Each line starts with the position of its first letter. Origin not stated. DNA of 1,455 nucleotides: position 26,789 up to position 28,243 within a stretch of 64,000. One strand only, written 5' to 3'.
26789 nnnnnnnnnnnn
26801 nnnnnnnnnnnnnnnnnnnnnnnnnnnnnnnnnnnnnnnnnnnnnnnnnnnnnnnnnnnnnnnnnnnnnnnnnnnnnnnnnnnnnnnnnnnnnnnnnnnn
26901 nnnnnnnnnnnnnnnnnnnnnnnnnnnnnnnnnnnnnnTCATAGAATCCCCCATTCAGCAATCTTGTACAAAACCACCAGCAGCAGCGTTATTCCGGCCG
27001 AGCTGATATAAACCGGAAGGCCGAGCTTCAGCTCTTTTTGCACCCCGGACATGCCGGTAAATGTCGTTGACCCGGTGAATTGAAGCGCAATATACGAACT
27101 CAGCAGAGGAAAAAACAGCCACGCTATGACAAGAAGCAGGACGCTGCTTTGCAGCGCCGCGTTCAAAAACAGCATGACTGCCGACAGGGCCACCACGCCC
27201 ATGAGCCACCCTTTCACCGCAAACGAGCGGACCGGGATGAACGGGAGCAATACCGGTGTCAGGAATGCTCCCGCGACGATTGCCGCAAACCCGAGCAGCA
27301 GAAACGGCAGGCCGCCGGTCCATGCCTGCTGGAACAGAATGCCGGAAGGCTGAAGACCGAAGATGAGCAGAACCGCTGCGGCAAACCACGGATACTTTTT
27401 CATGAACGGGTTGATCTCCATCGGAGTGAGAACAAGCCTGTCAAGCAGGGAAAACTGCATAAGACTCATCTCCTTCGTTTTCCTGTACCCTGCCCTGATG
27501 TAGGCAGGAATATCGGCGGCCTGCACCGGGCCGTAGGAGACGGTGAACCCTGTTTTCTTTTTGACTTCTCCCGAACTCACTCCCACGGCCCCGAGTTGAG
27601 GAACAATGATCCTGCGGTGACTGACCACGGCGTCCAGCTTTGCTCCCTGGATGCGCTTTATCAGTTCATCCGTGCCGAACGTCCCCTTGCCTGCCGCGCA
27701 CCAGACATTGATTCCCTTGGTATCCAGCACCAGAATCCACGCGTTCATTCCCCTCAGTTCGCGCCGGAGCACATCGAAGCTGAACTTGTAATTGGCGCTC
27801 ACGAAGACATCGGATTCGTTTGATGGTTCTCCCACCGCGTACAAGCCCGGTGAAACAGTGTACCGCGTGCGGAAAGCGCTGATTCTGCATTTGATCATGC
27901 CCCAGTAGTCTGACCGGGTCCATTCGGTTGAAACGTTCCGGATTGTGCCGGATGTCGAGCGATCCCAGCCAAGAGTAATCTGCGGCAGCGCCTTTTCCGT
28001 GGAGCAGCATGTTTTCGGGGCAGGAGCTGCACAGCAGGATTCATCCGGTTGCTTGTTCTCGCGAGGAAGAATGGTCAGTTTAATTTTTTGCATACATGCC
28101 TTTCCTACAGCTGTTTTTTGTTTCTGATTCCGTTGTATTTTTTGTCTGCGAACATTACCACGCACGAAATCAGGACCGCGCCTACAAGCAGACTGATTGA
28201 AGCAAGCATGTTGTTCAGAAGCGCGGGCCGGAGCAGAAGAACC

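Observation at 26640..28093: hgcA-hgcB mercury-methylation gene pair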

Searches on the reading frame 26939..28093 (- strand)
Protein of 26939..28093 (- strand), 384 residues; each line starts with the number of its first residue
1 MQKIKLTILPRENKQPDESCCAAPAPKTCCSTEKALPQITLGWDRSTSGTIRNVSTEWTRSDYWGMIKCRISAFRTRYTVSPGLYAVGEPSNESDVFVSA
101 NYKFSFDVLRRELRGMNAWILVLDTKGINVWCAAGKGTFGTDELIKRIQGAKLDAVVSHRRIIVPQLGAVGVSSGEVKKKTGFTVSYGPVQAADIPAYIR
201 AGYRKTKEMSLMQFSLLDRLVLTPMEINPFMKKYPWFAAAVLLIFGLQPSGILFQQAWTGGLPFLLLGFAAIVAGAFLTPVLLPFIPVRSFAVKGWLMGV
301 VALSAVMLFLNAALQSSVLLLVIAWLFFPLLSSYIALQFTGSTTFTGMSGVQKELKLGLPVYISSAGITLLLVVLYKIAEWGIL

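Call 3: search_protein_families(library=ncbifam, proteins=[window:26939-28093:-], max_evalue=0.01)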
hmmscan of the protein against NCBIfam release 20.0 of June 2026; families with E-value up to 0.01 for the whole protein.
window:26939-28093:- (384 aa): 3 families
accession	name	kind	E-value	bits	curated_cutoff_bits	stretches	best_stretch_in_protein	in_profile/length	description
NF040863.1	HgcA_corrinoid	equivalog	3.4e-118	394.5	275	1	51-377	1-323/325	mercury methylation corrinoid protein HgcA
NF043039.1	HgcAB_like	equivalog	5.5e-58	197.2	285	1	79-349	15-282/350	HgcAB-like fusion protein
NF003195.0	PRK04165.1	equivalog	2.5e-20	72.8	306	1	78-201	322-445/450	acetyl-CoA decarbonylase/synthase complex subunit gamma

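Call 4: search_protein_families(library=pfam, proteins=[window:26939-28093:-], max_evalue=0.01)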
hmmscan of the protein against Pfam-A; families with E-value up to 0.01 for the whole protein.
window:26939-28093:- (384 aa): 1 family
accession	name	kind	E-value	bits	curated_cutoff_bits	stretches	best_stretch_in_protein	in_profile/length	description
PF03599.22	CdhD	-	9.8e-13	48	24.8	1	77-198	265-386/387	CO dehydrogenase/acetyl-CoA synthase delta subunit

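Call 8: find_homologous_proteins(query=window:26939-28093:-, max_evalue=1e-20)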
Query window:26939-28093:- (384 aa): 7971 proteins with E <= 1e-20 among 8000 candidates; the best 120 are listed.
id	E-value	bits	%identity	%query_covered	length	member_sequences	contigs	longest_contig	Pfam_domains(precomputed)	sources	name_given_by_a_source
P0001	2.7e-240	815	94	100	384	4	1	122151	PF03599.23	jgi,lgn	-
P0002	2.5e-179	614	70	100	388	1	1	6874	PF03599.23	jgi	jgi:hypothetical protein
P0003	3.3e-179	614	70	100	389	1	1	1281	PF03599.23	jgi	jgi:hypothetical protein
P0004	7.6e-179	613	69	100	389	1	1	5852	PF03599.23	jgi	jgi:hypothetical protein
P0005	8.4e-179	613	71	100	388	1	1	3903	PF03599.23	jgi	jgi:hypothetical protein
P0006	3.3e-173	594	63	97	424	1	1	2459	PF03599.23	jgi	jgi:hypothetical protein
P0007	1.4e-165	569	66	100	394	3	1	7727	PF03599.23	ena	-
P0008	5.9e-165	567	65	99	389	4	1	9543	PF03599.23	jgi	jgi:hypothetical protein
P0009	5.3e-164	564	65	96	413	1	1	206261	PF03599.23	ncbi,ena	-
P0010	8.6e-164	563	67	93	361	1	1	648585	PF03599.23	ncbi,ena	-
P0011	8.9e-164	563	63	100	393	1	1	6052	PF03599.23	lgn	-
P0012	9.7e-164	563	66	100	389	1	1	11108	PF03599.23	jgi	jgi:hypothetical protein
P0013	7.7e-163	560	61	97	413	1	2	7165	PF03599.23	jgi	jgi:hypothetical protein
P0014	2.4e-162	558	65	96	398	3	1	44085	PF03599.23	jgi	jgi:hypothetical protein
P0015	1.6e-161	556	66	93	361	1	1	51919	PF03599.23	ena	-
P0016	2.4e-161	555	66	93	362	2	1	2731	PF03599.23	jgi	jgi:hypothetical protein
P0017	1.9e-160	552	65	93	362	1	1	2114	PF03599.23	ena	-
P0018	2.0e-160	552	65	93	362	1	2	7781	PF03599.23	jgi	jgi:CO dehydrogenase/acetyl-CoA synthase delta subunit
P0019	3.4e-160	551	66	93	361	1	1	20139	PF03599.23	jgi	jgi:hypothetical protein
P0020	5.8e-160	551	66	93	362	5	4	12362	PF03599.23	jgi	jgi:hypothetical protein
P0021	7.5e-160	550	64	93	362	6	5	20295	PF03599.23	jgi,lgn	-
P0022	1.1e-159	550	65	92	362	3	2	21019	PF03599.23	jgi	jgi:CO dehydrogenase/acetyl-CoA synthase delta subunit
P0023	2.9e-159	548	64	94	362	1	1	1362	PF03599.23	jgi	jgi:acetyl-CoA decarbonylase/synthase complex subunit gamma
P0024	4.6e-159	548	65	93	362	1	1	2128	PF03599.23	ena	-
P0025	1.1e-158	546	68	92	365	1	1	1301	PF03599.23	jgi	jgi:hypothetical protein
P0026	1.9e-158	546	65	93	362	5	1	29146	PF03599.23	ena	-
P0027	3.9e-158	545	63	94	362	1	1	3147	PF03599.23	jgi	jgi:CO dehydrogenase/acetyl-CoA synthase delta subunit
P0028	4.9e-158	544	67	91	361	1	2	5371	PF03599.23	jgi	jgi:hypothetical protein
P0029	1.4e-157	543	64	96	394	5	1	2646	PF03599.23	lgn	-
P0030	1.4e-157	543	68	92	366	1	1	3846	PF03599.23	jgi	jgi:hypothetical protein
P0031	1.6e-157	543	66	93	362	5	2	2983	PF03599.23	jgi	jgi:acetyl-CoA decarbonylase/synthase complex subunit gamma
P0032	1.7e-157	543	66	92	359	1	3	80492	PF03599.23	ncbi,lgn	-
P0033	2.2e-157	542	65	93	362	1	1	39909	PF03599.23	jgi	jgi:acetyl-CoA decarbonylase/synthase complex subunit gamma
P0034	2.3e-157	542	63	97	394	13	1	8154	PF03599.23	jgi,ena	-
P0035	2.5e-157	542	67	91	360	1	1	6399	PF03599.23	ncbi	-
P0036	2.9e-157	542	61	100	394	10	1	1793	PF03599.23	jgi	jgi:hypothetical protein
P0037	3.0e-157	542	64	96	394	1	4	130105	PF03599.23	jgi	jgi:hypothetical protein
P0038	5.3e-157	541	67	92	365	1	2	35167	PF03599.23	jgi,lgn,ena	-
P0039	6.1e-157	541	63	94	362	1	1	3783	PF03599.23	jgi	jgi:CO dehydrogenase/acetyl-CoA synthase delta subunit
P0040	7.8e-157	540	66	93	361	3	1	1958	PF03599.23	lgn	-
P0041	7.8e-157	540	63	93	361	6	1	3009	PF03599.23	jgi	jgi:acetyl-CoA decarbonylase/synthase complex subunit gamma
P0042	8.8e-157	540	65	93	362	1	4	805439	PF03599.23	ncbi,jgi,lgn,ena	jgi:hypothetical protein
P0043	8.9e-157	540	62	100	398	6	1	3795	PF03599.23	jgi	jgi:hypothetical protein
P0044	1.1e-156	540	65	93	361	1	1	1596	PF03599.23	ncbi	-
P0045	1.1e-156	540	67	92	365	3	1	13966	PF03599.23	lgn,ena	-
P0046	1.2e-156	540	66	91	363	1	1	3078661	PF03599.23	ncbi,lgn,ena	-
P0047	1.2e-156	540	66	93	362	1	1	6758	PF03599.23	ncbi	-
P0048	1.8e-156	539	68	91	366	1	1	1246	PF03599.23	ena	-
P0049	3.6e-156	538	66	93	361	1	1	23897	PF03599.23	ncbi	-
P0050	4.8e-156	538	65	93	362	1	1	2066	PF03599.23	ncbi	-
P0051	5.3e-156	538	68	91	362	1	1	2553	PF03599.23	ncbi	-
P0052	5.6e-156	537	60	100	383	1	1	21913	PF03599.23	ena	-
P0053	5.8e-156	537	63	93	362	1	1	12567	PF03599.23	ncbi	ncbi:MAG: mercury methylation corrinoid protein HgcA [Betaproteobacteria bacterium]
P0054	5.9e-156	537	68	87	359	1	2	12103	PF03599.23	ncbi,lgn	-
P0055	6.3e-156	537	61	100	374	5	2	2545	PF03599.23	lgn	-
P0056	6.7e-156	537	69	91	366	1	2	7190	PF03599.23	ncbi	-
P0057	9.1e-156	537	69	91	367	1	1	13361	PF03599.23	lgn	-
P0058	9.6e-156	537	61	100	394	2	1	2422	PF03599.23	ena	-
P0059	1.0e-155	537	68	91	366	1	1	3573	PF03599.23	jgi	jgi:hypothetical protein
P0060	1.3e-155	536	68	92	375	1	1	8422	PF03599.23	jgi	jgi:hypothetical protein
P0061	1.4e-155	536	63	95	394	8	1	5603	PF03599.23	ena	-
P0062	1.4e-155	536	60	100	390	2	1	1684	PF03599.23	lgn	-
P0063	1.5e-155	536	62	100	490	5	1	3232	PF03599.23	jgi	jgi:CO dehydrogenase/acetyl-CoA synthase delta subunit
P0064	1.7e-155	536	68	88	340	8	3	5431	PF03599.23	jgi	jgi:hypothetical protein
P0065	1.8e-155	536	65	93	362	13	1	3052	PF03599.23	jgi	-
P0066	2.2e-155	536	65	93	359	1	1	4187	PF03599.23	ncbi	-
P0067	2.5e-155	535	64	93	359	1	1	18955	PF03599.23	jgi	jgi:hypothetical protein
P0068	2.6e-155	535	63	93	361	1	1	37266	PF03599.23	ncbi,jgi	jgi:hypothetical protein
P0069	2.7e-155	535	61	99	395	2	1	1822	PF03599.23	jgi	-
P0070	5.2e-155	534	59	100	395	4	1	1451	PF03599.23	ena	-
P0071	7.0e-155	534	63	93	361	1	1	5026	PF03599.23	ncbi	-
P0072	8.3e-155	534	65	93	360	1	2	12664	PF03599.23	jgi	jgi:acetyl-CoA decarbonylase/synthase complex subunit gamma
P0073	1.0e-154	533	65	92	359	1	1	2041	PF03599.23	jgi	jgi:hypothetical protein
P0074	1.0e-154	533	63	93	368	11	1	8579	PF03599.23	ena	-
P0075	1.1e-154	533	64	93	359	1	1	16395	PF03599.23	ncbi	-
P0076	1.1e-154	533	61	100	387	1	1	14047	PF03599.23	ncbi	-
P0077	1.2e-154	533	64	94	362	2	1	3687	PF03599.23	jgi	-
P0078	1.6e-154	533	64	93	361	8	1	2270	PF03599.23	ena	-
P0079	1.9e-154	532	60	100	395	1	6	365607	PF03599.23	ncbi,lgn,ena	ncbi:MAG: mercury methylation corrinoid protein HgcA [Nitrospirota bacterium]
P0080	1.9e-154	532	63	93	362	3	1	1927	PF03599.23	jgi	jgi:CO dehydrogenase/acetyl-CoA synthase delta subunit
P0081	1.9e-154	532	64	92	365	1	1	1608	PF03599.23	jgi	jgi:hypothetical protein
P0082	1.9e-154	532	65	93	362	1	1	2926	PF03599.23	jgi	jgi:hypothetical protein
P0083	2.0e-154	532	60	99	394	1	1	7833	PF03599.23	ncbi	-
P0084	2.1e-154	532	65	93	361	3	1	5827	PF03599.23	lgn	-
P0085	2.1e-154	532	60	100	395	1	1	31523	PF03599.23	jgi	jgi:acetyl-CoA decarbonylase/synthase complex subunit gamma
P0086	2.2e-154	532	59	100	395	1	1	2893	PF03599.23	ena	-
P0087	2.3e-154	532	64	92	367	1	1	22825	PF03599.23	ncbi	-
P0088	2.4e-154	532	64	93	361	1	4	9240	PF03599.23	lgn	-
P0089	2.5e-154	532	61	99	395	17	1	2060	PF03599.23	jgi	-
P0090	2.7e-154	532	60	99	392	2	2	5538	PF03599.23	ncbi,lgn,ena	-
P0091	2.7e-154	532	63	93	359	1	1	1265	PF03599.23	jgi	jgi:acetyl-CoA decarbonylase/synthase complex subunit gamma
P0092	2.8e-154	532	64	93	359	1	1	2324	PF03599.23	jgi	jgi:acetyl-CoA decarbonylase/synthase complex subunit gamma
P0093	3.3e-154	532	64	93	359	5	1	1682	PF03599.23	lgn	-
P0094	3.5e-154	532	64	92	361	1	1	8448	PF03599.23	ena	-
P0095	3.8e-154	531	66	93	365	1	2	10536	PF03599.23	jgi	jgi:CO dehydrogenase/acetyl-CoA synthase delta subunit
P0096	4.2e-154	531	64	93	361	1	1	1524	PF03599.23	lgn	-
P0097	4.2e-154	531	68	90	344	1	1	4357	PF03599.23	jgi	-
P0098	4.4e-154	531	67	92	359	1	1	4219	PF03599.23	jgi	jgi:hypothetical protein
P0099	5.3e-154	531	68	91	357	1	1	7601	PF03599.23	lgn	-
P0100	6.0e-154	531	62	93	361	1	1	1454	PF03599.23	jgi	jgi:CO dehydrogenase/acetyl-CoA synthase delta subunit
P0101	6.2e-154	531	65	93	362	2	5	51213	PF03599.23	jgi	jgi:hypothetical protein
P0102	6.8e-154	531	64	93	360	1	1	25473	PF03599.23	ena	-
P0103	7.2e-154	531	63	93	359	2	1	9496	PF03599.23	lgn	-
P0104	7.2e-154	531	59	100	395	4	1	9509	PF03599.23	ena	-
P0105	8.3e-154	530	62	93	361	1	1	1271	PF03599.23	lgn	-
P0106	9.6e-154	530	63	93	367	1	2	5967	PF03599.23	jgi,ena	-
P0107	9.9e-154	530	65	93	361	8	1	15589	PF03599.23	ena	-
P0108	1.0e-153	530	59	100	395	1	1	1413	PF03599.23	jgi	jgi:hypothetical protein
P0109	1.0e-153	530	63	93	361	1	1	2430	PF03599.23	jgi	-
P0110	1.1e-153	530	64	93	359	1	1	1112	PF03599.23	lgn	-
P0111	1.2e-153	530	64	92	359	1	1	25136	PF03599.23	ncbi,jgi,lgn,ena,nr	ncbi:MAG: acetyl-CoA synthase subunit gamma [Nitrospirae bacterium]|nr:acetyl-CoA synthase subunit g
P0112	1.2e-153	530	65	93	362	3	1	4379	PF03599.23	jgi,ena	-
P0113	1.2e-153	530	65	92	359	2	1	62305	PF03599.23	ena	-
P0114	1.2e-153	530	63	93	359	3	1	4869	PF03599.23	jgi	jgi:hypothetical protein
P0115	1.2e-153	530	64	93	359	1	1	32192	PF03599.23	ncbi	-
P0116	1.3e-153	530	65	93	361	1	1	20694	PF03599.23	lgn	-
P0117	1.3e-153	530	64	93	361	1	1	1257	PF03599.23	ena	-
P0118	1.4e-153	530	64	94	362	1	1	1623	PF03599.23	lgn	-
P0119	1.5e-153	530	65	93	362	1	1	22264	PF03599.23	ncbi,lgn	-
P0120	1.5e-153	530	62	93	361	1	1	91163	PF03599.23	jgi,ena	-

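Call 9: find_related_loci(query=window:26939-28093:-, collection=genome_contigs, flank=10000)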
Query window:26939-28093:- (384 aa) in genome_contigs; peptide patterns used: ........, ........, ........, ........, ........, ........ (x = any residue, [..] = any of these).
599 stretches matched a pattern (row limit reached: there are more); 590 encode a relative of the query (tblastn E <= 1e-3); the best 80 are kept; 80 distinct loci.
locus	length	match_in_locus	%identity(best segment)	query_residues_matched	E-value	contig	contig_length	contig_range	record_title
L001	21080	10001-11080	64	25-384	3e-159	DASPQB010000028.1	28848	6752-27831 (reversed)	MAG TPA_asm: Nitrospirota bacterium isolate SMAG_U12188 k141_2704978, whole genome shotgun sequence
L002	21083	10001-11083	62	24-384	5e-158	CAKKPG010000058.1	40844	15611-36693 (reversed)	Nitrospiria bacterium isolate Hainich-H41-bin024-1 genome assembly, contig: H41-bin024_1_Hain_H41_01um_R1_864_length_408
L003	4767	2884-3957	63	27-384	2e-159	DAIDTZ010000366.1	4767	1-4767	MAG TPA_asm: Nitrospirae bacterium isolate clean5362 k141_767237, whole genome shotgun sequence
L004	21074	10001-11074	65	27-384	5e-156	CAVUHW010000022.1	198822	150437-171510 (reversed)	MAG: Nitrospirota bacterium isolate MFD02199.bin.2.126 genome assembly, contig: contig_47336, whole genome shotgun seque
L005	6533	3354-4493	62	4-384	1e-153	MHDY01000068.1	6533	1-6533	MAG: Nitrospirae bacterium GWC2_56_14 gwc2_scaffold_17351, whole genome shotgun sequence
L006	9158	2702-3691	65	55-384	4e-152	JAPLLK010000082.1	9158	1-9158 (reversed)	MAG: Nitrospirae bacterium isolate LacPavin_0920_WC70_MAG_43_14 LacPavin_0920_WC70_scaffold_292912, whole genome shotgun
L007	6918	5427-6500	63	27-384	3e-152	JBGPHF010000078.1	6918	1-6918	MAG: Nitrospirota bacterium isolate OBJ_0618_7090110_365 k141_9002862_length_6918_cov_75.4514, whole genome shotgun sequ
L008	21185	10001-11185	56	1-384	7e-151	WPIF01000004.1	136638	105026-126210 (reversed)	MAG: Nitrospirae bacterium isolate X2_MetaBAT.7 scaffold_38, whole genome shotgun sequence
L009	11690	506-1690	56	1-384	4e-148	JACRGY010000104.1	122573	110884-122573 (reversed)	MAG: Nitrospirae bacterium isolate NC_groundwater_1763_Pr3_B-0.1um_44_11 SR-2_scaffold_141_2021172, whole genome shotgun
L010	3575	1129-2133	63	50-384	2e-152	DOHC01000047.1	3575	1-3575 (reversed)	MAG TPA_asm: Nitrospiraceae bacterium isolate UBA8922 contig_223179, whole genome shotgun sequence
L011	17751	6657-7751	57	12-384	1e-145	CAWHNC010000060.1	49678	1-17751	MAG: Nitrospirota bacterium isolate MFD04752.bin.1.93 genome assembly, contig: contig_187939, whole genome shotgun seque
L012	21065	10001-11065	61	27-381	7e-145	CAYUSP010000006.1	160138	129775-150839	MAG TPA_asm: uncultured Nitrospiraceae bacterium isolate SRP302447_co2_114 genome assembly, contig: NODE_332_length_1601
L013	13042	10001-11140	60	14-384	6e-140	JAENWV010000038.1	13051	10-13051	MAG: Thermoleophilia bacterium isolate 5_8_m_bin1 k141_23670_length_13051_cov_102.4808, whole genome shotgun sequence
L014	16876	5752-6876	56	1-384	4e-139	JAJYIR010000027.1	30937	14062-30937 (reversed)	MAG: Nitrospirae bacterium isolate DBS2-1.bin129 NODE_2459_length_30937_cov_5.556216, whole genome shotgun sequence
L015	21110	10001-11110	58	19-384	1e-138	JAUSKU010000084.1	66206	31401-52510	MAG: Deltaproteobacteria bacterium isolate E14_metabat.bin.78 E14_k141_1093449, whole genome shotgun sequence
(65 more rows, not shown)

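Call 10: find_encoding_contigs(protein=P0001, flank=10000, max_places=4)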
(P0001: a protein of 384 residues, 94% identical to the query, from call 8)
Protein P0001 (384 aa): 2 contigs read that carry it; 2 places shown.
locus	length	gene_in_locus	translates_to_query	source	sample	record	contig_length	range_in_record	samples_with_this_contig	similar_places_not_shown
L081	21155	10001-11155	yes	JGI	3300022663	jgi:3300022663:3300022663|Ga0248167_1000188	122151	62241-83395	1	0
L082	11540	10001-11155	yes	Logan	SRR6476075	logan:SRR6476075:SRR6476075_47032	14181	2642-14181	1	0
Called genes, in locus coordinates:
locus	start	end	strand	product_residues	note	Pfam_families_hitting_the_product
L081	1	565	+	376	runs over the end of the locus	PF00037:Fer4 (faint), PF13484:Fer4_16, PF13646:HEAT_2, PF03130:HEAT_PBS (faint)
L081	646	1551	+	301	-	PF00561:Abhydrolase_1, PF12697:Abhydrolase_6, PF12146:Hydrolase_4, PF12740:PETase (faint), PF00561:Abhydrolase_1 (weak)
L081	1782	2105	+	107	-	PF10865:DUF2703 (weak)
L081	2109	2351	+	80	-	PF13192:Thioredoxin_3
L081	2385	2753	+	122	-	PF12840:HTH_20, PF01022:HTH_5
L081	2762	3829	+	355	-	PF01758:SBF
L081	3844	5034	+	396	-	PF03773:ArsP_1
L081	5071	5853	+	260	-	PF03807:F420_oxidored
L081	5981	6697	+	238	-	PF00149:Metallophos, PF12850:Metallophos_2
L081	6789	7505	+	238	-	PF00005:ABC_tran, PF02463:SMC_N (faint), PF13304:AAA_21 (faint)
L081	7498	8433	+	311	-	PF01458:SUFBD_core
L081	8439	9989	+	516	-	-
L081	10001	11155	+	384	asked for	PF03599:CdhD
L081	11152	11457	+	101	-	PF13183:Fer4_8 (faint), PF13534:Fer4_17 (faint), PF14697:Fer4_21 (faint), PF00037:Fer4 (weak), PF12837:Fer4_6, PF13237:Fer4_10 (weak), PF12838:Fer4_7, PF13187:Fer4_9, +3 more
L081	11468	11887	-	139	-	PF01894:YjbQ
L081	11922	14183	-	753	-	PF00521:DNA_topoisoIV, PF03989:DNA_gyraseA_C (faint)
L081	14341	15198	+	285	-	PF14353:CpXC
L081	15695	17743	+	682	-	PF10114:PocR, PF11849:DUF3369 (faint), PF01590:GAF, PF13185:GAF_2, PF13492:GAF_3, PF00990:GGDEF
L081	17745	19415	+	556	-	PF01637:ATPase_2 (faint), PF13191:AAA_16 (weak), PF13581:HATPase_c_2, PF02518:HATPase_c (weak)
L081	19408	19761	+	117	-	PF01740:STAS, PF13466:STAS_2 (faint)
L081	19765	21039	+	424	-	PF08668:HDOD, PF13487:HD_5, PF01966:HD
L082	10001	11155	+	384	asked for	PF03599:CdhD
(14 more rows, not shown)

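Call 11: search_solved_structures(query=window:26939-28093:-, max_evalue=0.001, show_alignments=2)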
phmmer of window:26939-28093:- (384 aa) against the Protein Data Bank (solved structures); distinct sequences matched with E-value up to 0.001: 3.
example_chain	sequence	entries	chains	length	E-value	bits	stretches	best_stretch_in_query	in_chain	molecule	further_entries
2h9a_A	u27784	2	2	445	4.5e-10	42.4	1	78-201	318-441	Carbon monoxide dehydrogenase corrinoid/iron-sulfur protein, gamma subunit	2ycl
4c1n_A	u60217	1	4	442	5.8e-10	42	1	78-200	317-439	CARBON MONOXIDE DEHYDROGENASE CORRINOID/IRON-SULFUR PROTEIN, GAMMA SUBUNIT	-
4djd_C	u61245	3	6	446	7e-10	41.8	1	83-202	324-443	Corrinoid/iron-sulfur protein large subunit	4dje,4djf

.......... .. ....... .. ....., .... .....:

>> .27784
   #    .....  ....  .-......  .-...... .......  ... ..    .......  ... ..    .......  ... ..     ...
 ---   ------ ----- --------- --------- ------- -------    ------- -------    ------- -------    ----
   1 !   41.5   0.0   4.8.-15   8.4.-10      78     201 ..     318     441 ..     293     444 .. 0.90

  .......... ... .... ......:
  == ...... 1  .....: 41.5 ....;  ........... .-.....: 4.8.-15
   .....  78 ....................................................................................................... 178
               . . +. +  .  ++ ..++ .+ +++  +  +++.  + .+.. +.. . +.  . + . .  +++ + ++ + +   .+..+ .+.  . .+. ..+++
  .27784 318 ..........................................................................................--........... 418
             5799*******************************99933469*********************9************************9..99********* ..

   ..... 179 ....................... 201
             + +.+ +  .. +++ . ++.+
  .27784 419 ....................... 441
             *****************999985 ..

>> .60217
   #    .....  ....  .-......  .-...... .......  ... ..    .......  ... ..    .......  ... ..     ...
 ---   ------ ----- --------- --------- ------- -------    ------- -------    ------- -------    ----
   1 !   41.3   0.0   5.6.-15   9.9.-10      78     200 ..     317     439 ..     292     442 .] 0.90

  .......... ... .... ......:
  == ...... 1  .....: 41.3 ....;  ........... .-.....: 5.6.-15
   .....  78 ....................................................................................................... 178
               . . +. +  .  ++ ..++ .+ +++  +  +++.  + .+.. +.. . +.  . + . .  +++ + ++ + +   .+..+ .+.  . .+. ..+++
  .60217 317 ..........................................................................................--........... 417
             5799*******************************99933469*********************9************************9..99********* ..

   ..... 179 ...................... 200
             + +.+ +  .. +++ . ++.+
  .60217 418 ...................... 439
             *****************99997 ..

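Call 23: find_encoding_contigs(protein=window:26939-28093:-, flank=3000, max_places=4)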
Protein window:26939-28093:- (384 aa): no gene with exactly this product is on record in the collection.
